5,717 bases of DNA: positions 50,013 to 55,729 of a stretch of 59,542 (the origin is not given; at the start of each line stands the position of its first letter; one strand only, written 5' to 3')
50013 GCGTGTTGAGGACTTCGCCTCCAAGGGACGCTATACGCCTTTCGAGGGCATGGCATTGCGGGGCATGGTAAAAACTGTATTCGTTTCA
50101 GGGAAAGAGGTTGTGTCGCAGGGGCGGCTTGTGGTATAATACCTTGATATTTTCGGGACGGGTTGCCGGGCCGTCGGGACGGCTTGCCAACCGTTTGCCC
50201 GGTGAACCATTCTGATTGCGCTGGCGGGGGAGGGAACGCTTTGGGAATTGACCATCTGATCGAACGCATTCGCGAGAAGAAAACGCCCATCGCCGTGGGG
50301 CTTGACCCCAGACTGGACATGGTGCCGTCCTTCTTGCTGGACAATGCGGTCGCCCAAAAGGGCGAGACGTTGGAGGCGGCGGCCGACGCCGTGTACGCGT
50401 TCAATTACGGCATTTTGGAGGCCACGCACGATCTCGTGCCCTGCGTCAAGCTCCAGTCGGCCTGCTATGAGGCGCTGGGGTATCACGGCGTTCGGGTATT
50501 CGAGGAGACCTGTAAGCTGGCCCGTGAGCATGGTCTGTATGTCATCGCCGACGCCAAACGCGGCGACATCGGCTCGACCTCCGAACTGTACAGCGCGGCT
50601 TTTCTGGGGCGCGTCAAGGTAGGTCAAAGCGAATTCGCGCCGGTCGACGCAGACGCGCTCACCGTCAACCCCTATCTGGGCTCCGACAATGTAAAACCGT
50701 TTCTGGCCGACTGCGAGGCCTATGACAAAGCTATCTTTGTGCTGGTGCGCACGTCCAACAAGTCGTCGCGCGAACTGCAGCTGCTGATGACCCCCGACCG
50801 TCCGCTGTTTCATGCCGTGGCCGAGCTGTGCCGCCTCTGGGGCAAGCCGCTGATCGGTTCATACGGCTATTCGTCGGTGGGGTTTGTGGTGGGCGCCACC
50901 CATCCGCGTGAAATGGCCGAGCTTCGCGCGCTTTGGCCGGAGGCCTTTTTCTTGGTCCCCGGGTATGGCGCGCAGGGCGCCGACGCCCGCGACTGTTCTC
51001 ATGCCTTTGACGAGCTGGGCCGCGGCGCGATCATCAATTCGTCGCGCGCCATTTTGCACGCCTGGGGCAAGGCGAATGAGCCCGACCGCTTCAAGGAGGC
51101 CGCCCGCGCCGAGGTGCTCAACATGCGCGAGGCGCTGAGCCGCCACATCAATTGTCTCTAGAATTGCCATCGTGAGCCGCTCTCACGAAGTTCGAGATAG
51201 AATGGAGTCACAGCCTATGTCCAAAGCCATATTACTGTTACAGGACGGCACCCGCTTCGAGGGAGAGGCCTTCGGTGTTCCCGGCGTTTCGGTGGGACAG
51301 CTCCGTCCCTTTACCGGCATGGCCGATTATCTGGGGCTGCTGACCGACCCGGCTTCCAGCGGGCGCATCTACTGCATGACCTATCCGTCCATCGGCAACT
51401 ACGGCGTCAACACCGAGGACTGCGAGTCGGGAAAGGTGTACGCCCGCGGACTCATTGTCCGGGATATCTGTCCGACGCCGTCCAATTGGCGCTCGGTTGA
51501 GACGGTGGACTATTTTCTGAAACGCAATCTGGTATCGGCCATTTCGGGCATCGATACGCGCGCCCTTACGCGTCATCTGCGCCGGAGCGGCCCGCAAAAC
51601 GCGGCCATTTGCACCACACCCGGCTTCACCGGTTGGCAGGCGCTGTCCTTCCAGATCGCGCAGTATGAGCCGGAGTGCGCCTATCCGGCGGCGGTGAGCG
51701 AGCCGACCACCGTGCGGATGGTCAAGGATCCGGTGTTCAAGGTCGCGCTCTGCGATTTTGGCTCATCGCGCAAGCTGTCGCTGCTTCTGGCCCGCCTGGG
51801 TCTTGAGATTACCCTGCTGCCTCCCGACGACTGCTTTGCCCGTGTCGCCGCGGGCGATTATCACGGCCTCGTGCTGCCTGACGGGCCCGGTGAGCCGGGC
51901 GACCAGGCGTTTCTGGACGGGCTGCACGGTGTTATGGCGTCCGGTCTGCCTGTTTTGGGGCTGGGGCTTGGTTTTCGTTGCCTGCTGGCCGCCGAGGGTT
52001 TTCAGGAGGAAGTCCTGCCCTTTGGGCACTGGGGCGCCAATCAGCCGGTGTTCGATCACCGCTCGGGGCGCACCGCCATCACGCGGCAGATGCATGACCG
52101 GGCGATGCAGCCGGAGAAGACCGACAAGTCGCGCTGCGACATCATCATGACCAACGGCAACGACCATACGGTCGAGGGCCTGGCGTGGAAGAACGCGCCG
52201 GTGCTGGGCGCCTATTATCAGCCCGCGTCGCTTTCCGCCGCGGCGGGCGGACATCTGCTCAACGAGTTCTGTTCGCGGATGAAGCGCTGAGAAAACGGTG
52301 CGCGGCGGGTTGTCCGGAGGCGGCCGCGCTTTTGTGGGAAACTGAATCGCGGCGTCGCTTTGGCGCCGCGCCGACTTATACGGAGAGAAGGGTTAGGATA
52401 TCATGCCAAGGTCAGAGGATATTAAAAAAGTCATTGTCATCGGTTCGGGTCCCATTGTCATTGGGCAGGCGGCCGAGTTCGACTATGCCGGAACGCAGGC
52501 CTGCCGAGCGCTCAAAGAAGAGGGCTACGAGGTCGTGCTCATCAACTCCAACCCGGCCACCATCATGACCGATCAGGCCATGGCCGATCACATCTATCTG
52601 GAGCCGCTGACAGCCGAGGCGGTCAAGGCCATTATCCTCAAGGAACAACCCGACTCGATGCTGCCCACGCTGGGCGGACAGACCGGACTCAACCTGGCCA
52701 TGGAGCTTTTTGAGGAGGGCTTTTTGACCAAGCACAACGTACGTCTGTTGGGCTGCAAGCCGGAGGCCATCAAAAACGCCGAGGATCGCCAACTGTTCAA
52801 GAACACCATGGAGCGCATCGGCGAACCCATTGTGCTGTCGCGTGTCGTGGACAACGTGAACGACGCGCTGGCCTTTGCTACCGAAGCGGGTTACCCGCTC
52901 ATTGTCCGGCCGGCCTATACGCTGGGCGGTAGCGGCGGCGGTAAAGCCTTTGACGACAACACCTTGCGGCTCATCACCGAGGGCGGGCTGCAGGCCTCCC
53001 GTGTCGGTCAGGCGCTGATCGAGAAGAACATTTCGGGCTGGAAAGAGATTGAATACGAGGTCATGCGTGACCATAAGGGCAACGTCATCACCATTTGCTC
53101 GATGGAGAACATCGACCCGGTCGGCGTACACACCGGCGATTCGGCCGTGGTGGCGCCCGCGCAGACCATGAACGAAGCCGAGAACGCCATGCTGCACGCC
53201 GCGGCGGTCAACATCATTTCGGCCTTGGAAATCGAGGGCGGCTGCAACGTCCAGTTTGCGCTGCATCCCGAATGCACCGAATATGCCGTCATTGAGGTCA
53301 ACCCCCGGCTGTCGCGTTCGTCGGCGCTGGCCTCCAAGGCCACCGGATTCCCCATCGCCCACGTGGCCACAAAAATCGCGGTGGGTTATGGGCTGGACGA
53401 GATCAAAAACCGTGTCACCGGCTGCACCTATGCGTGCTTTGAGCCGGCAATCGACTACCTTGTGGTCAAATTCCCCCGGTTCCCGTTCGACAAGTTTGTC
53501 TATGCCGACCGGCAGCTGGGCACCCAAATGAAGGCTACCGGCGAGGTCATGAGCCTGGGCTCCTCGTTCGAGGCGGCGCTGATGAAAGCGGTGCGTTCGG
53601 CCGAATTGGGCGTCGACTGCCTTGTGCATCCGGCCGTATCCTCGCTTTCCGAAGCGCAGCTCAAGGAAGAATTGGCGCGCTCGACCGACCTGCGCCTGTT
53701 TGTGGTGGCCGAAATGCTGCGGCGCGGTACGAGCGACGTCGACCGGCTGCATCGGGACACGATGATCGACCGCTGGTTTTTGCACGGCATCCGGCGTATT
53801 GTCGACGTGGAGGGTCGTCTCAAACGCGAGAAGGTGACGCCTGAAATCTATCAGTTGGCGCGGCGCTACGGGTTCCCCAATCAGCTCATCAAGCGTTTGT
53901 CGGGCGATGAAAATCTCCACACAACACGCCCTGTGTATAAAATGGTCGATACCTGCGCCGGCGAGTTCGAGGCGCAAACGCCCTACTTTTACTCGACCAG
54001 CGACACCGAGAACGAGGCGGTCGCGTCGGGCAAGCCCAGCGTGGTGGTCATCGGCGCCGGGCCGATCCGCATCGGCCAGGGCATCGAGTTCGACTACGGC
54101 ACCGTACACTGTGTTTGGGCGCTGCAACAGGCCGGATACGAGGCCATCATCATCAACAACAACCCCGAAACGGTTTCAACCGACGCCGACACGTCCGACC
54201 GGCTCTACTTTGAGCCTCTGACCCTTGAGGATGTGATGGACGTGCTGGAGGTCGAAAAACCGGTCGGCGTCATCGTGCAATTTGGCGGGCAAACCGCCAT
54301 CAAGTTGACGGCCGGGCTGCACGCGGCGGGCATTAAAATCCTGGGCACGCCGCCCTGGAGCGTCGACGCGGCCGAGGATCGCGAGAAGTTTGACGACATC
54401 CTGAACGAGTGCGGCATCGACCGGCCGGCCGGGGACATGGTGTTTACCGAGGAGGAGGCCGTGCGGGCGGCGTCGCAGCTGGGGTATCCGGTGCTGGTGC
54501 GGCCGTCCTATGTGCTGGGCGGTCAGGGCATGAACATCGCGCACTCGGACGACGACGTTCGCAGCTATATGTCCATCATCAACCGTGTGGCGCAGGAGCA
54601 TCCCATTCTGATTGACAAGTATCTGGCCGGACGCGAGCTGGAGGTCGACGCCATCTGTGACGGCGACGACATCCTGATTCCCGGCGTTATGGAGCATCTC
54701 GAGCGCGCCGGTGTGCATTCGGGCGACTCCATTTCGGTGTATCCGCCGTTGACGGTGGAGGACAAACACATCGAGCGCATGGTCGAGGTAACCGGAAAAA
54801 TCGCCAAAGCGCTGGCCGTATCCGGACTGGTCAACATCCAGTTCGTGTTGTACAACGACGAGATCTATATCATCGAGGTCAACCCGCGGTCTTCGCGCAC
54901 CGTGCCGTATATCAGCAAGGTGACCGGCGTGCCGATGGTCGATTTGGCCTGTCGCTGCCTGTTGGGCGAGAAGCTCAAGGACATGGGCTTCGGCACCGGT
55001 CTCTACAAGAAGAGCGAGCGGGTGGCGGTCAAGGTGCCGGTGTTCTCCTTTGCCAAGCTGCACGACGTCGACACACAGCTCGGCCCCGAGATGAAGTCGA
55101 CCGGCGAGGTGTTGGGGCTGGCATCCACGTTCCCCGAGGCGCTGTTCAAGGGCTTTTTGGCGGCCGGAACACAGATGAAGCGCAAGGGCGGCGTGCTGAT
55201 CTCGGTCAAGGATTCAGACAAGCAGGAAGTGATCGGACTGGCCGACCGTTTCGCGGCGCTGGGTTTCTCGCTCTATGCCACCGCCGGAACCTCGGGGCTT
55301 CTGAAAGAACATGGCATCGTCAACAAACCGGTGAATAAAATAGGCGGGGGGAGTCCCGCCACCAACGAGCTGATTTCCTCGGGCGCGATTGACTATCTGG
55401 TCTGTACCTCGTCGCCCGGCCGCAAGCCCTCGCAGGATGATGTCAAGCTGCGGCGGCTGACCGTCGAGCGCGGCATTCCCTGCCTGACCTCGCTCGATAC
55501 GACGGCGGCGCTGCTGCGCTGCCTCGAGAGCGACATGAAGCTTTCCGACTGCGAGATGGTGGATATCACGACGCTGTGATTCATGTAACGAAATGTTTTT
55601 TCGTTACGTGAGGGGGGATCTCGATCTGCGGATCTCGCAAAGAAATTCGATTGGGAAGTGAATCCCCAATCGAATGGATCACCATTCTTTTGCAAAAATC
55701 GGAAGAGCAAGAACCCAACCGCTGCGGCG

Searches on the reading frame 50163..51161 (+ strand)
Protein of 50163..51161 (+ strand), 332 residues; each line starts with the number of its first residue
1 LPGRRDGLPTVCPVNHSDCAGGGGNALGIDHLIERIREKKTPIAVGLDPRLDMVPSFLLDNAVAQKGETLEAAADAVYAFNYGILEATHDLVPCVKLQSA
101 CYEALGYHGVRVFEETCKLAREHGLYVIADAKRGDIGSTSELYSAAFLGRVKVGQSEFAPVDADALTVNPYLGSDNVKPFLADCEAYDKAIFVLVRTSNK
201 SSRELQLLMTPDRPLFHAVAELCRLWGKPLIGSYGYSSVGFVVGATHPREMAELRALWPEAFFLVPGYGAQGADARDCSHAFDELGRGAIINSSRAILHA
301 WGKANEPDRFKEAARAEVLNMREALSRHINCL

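Call 18: search_protein_families(library=pfam, proteins=[window:50163-51161:+])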
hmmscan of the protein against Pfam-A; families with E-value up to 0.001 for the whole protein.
window:50163-51161:+ (332 aa): 1 family
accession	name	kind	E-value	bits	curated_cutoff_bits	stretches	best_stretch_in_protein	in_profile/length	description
PF00215.30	OMPdecase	-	1.6e-24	87.5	27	1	86-301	20-212/221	Orotidine 5'-phosphate decarboxylase / HUMPS family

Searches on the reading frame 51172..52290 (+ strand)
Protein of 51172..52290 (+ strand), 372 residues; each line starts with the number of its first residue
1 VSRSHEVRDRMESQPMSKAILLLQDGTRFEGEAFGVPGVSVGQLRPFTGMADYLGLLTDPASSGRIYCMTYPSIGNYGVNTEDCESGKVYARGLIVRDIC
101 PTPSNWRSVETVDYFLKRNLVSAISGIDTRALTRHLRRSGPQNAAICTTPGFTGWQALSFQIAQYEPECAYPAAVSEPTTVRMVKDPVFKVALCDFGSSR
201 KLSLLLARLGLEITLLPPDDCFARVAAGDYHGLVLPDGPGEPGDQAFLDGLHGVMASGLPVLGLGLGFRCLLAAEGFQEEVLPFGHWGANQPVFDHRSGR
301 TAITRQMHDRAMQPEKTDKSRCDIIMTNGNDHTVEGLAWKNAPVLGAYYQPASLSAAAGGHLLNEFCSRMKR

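Call 18: search_protein_families(library=pfam, proteins=[window:51172-52290:+])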
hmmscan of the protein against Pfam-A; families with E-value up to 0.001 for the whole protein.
window:51172-52290:+ (372 aa): 2 families
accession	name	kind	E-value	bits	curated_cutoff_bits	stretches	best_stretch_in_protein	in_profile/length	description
PF00988.28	CPSase_sm_chain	-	7.7e-38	129.6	27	1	21-146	1-126/126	Carbamoyl-phosphate synthase small chain, CPSase domain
PF00117.34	GATase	-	7.7e-16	58.8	22.8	1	194-367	3-187/190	Glutamine amidotransferase class-I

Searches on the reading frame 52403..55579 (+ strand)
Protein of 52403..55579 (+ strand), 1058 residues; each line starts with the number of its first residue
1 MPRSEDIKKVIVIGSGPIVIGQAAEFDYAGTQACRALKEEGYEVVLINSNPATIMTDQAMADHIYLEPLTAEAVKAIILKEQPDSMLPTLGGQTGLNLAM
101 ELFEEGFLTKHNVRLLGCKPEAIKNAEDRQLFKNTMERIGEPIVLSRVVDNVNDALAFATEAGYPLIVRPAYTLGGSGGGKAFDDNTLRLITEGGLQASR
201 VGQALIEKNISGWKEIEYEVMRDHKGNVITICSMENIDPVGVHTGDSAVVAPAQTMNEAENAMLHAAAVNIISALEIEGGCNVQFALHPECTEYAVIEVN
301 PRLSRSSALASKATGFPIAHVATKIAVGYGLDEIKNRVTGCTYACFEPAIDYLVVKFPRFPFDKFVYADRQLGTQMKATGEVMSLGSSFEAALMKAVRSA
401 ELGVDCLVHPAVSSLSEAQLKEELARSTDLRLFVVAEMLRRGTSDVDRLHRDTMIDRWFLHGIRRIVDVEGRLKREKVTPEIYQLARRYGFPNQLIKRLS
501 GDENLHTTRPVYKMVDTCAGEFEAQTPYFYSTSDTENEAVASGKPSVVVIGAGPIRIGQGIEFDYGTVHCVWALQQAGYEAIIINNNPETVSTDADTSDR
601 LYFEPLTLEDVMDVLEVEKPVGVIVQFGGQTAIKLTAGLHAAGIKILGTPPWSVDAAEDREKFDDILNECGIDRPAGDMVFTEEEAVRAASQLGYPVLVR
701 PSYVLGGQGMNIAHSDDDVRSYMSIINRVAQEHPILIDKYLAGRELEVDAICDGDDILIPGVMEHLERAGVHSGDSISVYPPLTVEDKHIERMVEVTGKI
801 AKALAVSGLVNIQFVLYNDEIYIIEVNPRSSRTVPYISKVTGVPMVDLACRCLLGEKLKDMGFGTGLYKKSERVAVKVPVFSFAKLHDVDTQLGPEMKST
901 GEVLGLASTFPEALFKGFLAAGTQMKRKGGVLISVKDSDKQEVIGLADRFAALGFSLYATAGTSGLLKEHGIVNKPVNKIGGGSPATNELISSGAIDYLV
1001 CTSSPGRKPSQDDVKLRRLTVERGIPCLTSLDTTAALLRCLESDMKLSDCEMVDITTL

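Call 17: search_protein_families(library=pfam, proteins=[window:52403-55579:+])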
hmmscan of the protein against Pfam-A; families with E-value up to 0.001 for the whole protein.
window:52403-55579:+ (1058 aa): 11 families
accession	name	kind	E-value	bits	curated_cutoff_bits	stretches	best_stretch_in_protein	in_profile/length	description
PF02786.22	CPSase_L_D2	-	1.3e-108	361.9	19.8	2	128-333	1-210/211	Carbamoyl-phosphate synthase L chain, ATP binding domain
PF25596.1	CPSase_L_D1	-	5.2e-96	317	27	2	7-124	2-117/118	Carbamoyl phosphate synthase preATP-grasp domain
PF02787.25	CPSase_L_D3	-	1.2e-18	67.3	26.6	1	422-499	1-79/80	Carbamoyl-phosphate synthetase large chain, oligomerisation domain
PF02142.27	MGS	-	3.9e-17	62.6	24.1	1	943-1029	2-94/94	MGS-like domain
PF07478.18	Dala_Dala_lig_C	-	7.2e-17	62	24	2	686-828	28-174/204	D-ala D-ala ligase C-terminus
PF15632.11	ATPgrasp_Ter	-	6.1e-15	55.6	29.1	1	733-857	3-112/131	ATP-grasp in the biosynthetic pathway with Ter operon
PF02655.19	ATP-grasp_3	-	8.3e-14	52.4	23.2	1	662-829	6-156/160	ATP-grasp domain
PF02222.28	ATP-grasp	-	4.6e-12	46.4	27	1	670-830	6-163/179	ATP-grasp domain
PF13535.11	ATP-grasp_4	-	2.7e-07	30.8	27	1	695-830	3-152/160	ATP-grasp domain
PF01071.24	GARS_A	-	6.6e-06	26.5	27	1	665-829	8-188/194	Phosphoribosylglycinamide synthetase, ATP-grasp (A) domain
PF13549.11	ATP-grasp_5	-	0.00025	20.9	27.6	0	664-700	16-52/221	ATP-grasp domain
